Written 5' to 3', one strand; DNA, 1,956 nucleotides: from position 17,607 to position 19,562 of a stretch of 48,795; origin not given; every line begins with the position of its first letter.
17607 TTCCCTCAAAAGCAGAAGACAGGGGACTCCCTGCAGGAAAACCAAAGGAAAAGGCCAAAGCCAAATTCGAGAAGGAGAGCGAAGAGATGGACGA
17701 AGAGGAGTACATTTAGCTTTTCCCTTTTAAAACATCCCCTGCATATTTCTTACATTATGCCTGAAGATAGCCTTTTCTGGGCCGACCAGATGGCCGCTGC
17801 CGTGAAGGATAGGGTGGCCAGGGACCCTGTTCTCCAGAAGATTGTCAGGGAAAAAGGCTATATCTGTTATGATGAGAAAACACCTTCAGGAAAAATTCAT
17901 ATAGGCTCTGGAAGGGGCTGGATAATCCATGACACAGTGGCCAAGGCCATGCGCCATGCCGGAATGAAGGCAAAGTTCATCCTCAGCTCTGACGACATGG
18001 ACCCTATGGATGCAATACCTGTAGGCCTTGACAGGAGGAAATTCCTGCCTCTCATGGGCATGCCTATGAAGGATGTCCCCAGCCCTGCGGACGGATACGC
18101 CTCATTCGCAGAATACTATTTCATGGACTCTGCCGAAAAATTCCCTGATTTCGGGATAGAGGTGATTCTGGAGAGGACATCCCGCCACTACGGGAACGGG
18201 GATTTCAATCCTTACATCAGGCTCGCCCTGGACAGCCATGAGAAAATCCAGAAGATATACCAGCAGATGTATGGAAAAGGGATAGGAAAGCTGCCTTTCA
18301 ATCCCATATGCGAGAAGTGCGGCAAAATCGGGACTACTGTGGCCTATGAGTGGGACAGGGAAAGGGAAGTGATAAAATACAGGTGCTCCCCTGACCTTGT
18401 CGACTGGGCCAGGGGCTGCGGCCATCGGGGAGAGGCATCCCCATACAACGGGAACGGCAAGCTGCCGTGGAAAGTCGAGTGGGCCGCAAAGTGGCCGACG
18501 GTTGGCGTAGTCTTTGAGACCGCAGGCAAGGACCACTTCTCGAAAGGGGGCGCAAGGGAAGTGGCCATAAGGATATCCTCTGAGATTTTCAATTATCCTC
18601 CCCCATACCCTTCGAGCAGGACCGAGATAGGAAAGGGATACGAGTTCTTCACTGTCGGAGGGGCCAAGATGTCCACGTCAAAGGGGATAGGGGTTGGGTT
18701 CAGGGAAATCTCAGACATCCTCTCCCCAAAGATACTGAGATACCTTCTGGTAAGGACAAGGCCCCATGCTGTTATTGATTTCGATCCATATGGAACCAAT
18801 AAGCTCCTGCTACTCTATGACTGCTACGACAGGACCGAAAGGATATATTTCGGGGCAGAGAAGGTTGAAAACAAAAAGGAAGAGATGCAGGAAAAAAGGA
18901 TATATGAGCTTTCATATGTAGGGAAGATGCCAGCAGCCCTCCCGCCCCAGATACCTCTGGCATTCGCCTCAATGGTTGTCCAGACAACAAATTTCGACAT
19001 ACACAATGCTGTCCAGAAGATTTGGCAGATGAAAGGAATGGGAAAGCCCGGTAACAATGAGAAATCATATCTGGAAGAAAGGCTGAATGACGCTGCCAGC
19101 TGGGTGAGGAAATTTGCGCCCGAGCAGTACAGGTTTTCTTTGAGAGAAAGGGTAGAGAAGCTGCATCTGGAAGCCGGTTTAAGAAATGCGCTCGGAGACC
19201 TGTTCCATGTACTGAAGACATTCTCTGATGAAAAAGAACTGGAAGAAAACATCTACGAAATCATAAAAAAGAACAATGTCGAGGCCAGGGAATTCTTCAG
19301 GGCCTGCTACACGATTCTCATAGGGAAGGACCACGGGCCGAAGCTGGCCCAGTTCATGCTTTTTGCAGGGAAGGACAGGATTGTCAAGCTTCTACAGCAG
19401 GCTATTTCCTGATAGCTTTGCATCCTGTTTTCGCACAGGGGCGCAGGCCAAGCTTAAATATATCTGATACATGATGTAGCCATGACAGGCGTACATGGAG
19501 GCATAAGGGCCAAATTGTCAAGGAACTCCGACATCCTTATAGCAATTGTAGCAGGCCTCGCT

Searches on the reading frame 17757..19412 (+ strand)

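Call 15: search_protein_families(library=pfam, proteins=[window:17757-19412:+])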
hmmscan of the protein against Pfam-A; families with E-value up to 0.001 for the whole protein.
window:17757-19412:+ (551 aa): 4 families
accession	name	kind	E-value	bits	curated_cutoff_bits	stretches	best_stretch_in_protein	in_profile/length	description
PF01921.24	tRNA-synt_1f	-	4.1e-84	283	27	1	7-387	2-358/360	tRNA synthetases class I (K)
PF19269.4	Anticodon_2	-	3.3e-07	31.2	23.6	1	441-550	28-141/141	Anticodon binding domain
PF09334.17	tRNA-synt_1g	-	6.1e-07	29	20.1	1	295-337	318-360/391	tRNA synthetases class I (M)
PF01406.26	tRNA-synt_1e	-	0.00039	20.3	27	0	35-82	13-58/301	tRNA synthetases class I (C) catalytic domain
